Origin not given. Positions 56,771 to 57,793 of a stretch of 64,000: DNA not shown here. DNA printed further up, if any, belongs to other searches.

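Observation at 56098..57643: Radical SAM/SPASM enzyme plus coupled 240-aa partner inserted between uvrB and uvrA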

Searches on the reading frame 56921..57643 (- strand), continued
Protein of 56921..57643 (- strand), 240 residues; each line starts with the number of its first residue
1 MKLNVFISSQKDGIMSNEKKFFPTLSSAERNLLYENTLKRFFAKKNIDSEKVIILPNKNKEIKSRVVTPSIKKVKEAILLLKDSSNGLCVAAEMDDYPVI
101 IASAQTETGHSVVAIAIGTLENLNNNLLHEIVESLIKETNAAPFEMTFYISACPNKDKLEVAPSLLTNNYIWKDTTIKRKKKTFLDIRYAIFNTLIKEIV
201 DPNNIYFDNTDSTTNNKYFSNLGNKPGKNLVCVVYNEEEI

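Call 54: search_protein_representatives(alignment_id=A1)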
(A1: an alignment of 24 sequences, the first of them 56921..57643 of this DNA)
Query: 24 sequences, 241 profile positions. Proteins with E-value up to 0.001 (for the whole library): 105; up to 1e-10: 40; up to 1e-30: 10. The best 105 are listed.
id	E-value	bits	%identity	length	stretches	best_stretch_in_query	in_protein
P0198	3.1e-115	400.0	-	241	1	1-241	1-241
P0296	9.4e-92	323.1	-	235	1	1-240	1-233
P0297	1.2e-72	260.6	-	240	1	2-239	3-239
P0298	2.7e-67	243.0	-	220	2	74-239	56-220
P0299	1.1e-64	234.5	-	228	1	1-213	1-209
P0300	3.2e-64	233.0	-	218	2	37-241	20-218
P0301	9.0e-58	211.9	-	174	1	118-241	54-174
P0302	3.0e-39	151.2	-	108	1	1-108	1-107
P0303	7.4e-36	140.1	-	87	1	146-225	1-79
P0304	3.9e-34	134.5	-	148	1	159-241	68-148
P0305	6.4e-30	120.7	-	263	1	1-229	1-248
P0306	1.9e-25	106.0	-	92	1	146-240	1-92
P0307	6.2e-24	101.1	-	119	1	1-70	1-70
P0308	6.8e-24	100.9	-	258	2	37-228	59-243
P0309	3.5e-23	98.6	-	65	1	1-64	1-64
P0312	2.2e-21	92.7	-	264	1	2-239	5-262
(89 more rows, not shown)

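Call 56: find_encoding_contigs(protein=P0305, flank=6000, max_places=3)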
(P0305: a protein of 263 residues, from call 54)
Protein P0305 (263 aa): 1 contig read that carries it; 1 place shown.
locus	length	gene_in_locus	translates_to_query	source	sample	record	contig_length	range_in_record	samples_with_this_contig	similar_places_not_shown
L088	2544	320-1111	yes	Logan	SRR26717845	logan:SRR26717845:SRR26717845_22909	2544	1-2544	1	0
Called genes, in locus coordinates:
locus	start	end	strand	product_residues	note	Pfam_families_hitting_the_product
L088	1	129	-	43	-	?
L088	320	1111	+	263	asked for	PF02578:Cu-oxidase_4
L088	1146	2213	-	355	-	PF02518:HATPase_c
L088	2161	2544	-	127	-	?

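Call 57: find_encoding_contigs(protein=P0312, flank=6000, max_places=3)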
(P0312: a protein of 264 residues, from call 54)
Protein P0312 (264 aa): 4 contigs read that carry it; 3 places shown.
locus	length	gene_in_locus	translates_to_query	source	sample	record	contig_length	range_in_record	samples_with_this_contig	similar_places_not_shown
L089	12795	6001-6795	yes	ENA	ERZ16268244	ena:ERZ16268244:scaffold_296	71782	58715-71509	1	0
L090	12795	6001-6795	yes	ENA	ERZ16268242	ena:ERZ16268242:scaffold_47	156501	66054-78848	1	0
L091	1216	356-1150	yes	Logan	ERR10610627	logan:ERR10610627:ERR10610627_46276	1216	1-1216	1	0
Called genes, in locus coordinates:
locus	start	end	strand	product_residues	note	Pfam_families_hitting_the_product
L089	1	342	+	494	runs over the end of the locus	PF02195:ParB_N, PF17762:HTH_ParB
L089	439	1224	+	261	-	PF00142:Fer4_NifH, PF01656:CbiA, PF02374:ArsA_ATPase, PF06564:CBP_BcsQ, PF09140:MipZ, PF10609:ParA, PF13614:AAA_31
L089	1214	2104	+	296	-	PF02195:ParB_N, PF17762:HTH_ParB, PF01381:HTH_3 (faint)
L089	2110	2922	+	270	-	PF21088:MS_channel_1st, PF00924:MS_channel_2nd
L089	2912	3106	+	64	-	PF06107:DUF951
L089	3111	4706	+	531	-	PF03806:ABG_transport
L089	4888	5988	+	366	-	PF01926:MMR_HSR1, PF02421:FeoB_N, PF06071:YchF-GTPase_C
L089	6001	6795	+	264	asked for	PF02578:Cu-oxidase_4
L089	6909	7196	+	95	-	PF01250:Ribosomal_S6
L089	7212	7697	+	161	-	PF00436:SSB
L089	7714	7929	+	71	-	PF01084:Ribosomal_S18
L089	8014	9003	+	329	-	PF01368:DHH, PF02272:DHHA1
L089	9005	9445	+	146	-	PF01281:Ribosomal_L9_N, PF03948:Ribosomal_L9_C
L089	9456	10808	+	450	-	PF00772:DnaB, PF03796:DnaB_C, PF13481:AAA_25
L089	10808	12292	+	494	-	PF01476:LysM, PF07501:G5, PF01551:Peptidase_M23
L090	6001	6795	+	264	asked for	PF02578:Cu-oxidase_4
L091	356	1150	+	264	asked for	PF02578:Cu-oxidase_4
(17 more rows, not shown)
